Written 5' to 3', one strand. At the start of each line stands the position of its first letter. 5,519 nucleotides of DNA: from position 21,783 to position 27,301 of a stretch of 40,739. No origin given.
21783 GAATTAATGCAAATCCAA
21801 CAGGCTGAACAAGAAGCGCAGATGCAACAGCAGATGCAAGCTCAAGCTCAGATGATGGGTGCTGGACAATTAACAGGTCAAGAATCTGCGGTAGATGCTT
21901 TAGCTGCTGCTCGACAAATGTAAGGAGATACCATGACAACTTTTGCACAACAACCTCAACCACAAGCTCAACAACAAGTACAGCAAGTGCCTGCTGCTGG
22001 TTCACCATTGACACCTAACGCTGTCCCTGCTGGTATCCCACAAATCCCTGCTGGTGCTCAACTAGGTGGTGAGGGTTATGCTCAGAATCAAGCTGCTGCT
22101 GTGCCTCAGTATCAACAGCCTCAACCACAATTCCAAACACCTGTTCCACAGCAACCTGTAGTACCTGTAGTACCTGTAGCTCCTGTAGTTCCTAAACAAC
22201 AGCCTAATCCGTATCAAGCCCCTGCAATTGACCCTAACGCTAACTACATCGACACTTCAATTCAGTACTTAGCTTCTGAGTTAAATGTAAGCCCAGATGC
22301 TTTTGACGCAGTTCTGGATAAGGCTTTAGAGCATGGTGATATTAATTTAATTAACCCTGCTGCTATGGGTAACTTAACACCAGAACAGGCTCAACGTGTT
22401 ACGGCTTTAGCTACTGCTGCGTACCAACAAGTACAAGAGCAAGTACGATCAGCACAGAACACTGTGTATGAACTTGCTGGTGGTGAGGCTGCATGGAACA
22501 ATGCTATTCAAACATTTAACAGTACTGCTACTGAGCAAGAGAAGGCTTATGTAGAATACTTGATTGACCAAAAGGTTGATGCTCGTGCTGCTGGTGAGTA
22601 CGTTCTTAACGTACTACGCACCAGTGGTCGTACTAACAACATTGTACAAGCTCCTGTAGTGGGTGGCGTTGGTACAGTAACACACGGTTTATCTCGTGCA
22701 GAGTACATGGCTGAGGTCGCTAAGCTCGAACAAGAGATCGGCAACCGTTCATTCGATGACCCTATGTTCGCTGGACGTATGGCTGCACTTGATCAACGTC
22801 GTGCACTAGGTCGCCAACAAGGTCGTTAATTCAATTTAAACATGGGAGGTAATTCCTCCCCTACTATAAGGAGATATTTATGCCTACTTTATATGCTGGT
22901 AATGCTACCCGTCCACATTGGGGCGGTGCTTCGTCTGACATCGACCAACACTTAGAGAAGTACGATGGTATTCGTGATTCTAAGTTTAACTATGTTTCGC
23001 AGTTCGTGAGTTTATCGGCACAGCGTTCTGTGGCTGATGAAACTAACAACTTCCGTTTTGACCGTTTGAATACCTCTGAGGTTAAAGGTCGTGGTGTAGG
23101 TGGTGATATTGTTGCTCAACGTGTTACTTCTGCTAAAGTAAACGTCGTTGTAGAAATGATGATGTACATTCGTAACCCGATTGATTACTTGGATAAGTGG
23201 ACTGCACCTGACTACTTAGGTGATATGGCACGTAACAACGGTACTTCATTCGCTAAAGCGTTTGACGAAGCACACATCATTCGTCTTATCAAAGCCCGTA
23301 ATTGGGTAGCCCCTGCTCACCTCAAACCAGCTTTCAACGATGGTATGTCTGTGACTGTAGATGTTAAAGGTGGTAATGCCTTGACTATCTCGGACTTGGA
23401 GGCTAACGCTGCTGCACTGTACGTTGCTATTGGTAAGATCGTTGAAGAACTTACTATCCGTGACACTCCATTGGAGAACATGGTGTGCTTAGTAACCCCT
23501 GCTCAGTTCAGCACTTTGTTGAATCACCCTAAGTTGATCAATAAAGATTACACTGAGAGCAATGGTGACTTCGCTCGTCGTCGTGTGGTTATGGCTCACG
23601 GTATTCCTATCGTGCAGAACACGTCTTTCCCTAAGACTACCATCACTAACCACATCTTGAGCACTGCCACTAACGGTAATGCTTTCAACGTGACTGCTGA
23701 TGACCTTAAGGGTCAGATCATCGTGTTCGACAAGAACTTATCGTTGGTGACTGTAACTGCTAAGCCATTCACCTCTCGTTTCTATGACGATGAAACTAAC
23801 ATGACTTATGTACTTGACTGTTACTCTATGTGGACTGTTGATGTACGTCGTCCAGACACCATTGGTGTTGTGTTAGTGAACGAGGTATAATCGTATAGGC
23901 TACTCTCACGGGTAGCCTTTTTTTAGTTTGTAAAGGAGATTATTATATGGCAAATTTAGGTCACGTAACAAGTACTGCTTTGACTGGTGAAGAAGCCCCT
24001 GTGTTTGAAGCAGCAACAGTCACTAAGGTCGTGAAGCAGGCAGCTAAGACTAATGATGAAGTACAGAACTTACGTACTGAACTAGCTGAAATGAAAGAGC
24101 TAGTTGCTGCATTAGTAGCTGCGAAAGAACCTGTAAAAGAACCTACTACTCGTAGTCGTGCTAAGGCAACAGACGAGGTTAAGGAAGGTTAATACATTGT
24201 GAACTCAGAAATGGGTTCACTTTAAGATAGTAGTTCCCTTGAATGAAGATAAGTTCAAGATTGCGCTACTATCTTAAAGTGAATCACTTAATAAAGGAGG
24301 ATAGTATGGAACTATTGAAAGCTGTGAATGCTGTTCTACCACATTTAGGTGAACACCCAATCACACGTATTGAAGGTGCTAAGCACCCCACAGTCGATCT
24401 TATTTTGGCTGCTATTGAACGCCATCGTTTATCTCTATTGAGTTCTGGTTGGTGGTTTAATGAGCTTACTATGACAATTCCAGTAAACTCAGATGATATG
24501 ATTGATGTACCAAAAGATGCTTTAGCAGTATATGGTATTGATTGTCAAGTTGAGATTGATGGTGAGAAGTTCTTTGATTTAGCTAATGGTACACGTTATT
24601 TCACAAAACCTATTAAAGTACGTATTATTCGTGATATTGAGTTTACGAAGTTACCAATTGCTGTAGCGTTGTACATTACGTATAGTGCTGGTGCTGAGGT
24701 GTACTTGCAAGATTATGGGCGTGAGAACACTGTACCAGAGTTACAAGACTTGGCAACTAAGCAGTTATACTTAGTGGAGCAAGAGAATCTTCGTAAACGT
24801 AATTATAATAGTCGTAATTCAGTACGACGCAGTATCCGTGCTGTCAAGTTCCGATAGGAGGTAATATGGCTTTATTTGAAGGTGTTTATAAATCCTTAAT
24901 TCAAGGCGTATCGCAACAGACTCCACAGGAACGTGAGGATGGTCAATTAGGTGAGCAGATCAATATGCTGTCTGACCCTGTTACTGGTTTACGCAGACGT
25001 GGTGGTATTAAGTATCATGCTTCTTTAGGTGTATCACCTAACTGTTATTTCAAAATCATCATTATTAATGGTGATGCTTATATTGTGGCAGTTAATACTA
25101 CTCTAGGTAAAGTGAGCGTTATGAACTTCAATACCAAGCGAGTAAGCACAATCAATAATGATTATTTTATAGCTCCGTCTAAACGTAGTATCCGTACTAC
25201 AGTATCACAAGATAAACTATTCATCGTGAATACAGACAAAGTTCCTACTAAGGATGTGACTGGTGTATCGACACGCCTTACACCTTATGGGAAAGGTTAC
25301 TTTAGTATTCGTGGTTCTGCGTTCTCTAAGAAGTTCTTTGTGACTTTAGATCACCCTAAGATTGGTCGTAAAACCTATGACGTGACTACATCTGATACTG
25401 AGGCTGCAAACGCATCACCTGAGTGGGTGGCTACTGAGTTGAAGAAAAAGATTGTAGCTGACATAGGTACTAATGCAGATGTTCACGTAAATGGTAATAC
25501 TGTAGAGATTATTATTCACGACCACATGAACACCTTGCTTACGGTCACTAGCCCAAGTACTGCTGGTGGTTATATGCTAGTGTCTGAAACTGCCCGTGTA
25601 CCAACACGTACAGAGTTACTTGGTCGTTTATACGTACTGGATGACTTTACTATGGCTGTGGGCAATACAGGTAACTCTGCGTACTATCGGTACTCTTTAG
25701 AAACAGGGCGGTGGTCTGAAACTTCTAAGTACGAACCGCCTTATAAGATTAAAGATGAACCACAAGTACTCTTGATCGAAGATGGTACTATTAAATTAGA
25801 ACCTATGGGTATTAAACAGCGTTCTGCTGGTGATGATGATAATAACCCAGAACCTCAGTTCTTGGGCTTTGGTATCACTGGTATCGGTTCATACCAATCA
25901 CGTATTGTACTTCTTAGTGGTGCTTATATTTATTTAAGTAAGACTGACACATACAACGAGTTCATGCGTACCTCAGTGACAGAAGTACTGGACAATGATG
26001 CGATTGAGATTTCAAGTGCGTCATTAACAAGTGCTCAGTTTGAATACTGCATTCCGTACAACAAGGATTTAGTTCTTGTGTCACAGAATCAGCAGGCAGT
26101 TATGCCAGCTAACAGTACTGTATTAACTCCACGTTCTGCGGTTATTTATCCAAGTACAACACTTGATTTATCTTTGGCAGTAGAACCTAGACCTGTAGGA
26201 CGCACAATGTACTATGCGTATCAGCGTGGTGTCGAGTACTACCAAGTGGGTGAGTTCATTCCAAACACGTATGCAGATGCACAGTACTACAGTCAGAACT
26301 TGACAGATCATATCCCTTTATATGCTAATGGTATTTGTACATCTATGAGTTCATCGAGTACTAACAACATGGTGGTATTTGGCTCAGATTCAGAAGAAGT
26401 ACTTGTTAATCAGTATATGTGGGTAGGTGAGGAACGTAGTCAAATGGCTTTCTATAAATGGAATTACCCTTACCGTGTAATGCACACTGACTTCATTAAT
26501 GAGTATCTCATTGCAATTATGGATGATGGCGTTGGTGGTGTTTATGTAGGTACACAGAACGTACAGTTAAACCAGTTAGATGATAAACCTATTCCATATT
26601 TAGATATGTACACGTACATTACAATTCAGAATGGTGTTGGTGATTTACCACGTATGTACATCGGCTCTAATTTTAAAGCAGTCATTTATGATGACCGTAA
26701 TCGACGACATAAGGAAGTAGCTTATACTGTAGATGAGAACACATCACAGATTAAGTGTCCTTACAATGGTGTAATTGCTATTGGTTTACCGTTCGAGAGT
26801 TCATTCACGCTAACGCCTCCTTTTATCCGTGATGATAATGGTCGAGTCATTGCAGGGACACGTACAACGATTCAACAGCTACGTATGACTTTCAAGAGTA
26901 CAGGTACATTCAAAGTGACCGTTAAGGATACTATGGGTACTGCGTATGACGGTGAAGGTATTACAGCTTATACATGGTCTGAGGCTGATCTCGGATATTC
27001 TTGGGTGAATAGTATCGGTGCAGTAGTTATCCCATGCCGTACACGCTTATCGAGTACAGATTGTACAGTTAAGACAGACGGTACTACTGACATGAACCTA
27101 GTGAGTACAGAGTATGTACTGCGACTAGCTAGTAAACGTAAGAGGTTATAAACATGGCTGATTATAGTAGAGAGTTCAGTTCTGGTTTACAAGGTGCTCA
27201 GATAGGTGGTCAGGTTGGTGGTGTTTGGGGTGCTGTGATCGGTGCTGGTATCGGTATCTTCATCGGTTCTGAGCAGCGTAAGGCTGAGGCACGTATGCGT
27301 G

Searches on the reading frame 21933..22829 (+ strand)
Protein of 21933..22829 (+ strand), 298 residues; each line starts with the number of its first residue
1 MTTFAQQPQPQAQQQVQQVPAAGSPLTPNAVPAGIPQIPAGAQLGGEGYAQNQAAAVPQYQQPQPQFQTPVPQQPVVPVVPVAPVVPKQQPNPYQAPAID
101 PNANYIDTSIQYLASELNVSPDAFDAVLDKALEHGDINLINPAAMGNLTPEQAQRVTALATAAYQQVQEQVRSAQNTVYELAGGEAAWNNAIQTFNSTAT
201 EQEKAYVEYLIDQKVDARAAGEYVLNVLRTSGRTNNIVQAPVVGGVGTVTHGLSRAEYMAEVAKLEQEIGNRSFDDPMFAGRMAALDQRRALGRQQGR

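Call 12: search_protein_families(library=phrogs, proteins=[window:21933-22829:+])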
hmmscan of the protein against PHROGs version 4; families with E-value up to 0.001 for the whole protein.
window:21933-22829:+ (298 aa): 2 families
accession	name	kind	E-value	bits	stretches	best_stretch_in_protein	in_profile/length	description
phrog_1018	-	head and packaging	1.8e-47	163.6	1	1-297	1-279/280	head scaffolding protein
phrog_36307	-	head and packaging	3.2e-06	27.7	1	126-239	244-356/417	head scaffolding protein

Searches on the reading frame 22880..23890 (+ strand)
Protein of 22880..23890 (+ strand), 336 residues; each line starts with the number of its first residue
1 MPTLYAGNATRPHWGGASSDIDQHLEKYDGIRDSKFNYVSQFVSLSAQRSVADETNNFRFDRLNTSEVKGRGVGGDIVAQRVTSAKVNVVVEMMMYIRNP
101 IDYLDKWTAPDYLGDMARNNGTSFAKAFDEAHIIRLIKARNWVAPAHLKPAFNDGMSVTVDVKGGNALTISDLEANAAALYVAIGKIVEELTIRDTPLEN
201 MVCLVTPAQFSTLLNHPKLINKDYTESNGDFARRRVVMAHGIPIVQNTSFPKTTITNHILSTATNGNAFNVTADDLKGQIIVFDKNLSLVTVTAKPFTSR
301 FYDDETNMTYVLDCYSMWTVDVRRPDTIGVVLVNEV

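Call 12: search_protein_families(library=phrogs, proteins=[window:22880-23890:+])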
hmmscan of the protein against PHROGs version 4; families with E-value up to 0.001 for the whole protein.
window:22880-23890:+ (336 aa): 1 family
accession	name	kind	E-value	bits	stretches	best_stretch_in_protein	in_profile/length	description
phrog_267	-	head and packaging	2.1e-74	252.1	1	6-335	22-327/410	major head protein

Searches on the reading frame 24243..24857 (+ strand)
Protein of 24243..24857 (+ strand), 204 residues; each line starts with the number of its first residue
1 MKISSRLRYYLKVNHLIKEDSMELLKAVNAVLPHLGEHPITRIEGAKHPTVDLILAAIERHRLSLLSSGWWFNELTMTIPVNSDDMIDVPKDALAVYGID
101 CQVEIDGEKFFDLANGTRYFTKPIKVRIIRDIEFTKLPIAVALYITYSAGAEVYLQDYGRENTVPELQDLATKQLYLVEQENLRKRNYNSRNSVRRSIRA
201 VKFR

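Call 12: search_protein_families(library=phrogs, proteins=[window:24243-24857:+])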
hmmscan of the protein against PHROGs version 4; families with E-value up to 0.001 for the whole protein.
window:24243-24857:+ (204 aa): 1 family
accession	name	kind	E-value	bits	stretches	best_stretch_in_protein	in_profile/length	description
phrog_446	-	tail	3.8e-49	168.2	1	21-197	9-191/213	tail protein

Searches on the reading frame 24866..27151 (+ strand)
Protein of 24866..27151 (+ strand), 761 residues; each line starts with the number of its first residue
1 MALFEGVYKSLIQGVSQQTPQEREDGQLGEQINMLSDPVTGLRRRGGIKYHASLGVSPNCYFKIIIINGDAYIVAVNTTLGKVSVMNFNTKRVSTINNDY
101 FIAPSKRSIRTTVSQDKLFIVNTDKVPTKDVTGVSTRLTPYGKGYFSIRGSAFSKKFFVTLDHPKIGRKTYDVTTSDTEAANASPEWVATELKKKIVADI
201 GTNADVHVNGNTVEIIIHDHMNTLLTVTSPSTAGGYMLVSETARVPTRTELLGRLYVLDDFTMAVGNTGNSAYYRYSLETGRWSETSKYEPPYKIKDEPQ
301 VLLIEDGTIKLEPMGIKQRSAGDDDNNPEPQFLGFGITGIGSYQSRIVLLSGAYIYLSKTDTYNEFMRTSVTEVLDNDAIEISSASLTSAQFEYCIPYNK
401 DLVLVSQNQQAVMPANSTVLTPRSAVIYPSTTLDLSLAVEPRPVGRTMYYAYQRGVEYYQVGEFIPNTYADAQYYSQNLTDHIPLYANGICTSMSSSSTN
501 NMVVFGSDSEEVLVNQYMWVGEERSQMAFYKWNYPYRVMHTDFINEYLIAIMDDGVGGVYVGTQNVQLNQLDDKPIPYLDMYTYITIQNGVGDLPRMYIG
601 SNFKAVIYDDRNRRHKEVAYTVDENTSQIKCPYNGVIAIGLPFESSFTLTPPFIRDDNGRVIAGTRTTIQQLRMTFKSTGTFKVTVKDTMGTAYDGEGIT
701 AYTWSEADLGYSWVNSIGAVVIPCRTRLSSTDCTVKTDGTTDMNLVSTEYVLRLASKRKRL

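Call 12: search_protein_families(library=phrogs, proteins=[window:24866-27151:+])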
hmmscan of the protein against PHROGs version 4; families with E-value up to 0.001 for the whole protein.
window:24866-27151:+ (761 aa): 1 family
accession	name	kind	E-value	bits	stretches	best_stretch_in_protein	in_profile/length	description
phrog_457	-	tail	3.9e-196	655.1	1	1-760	1-792/793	tail protein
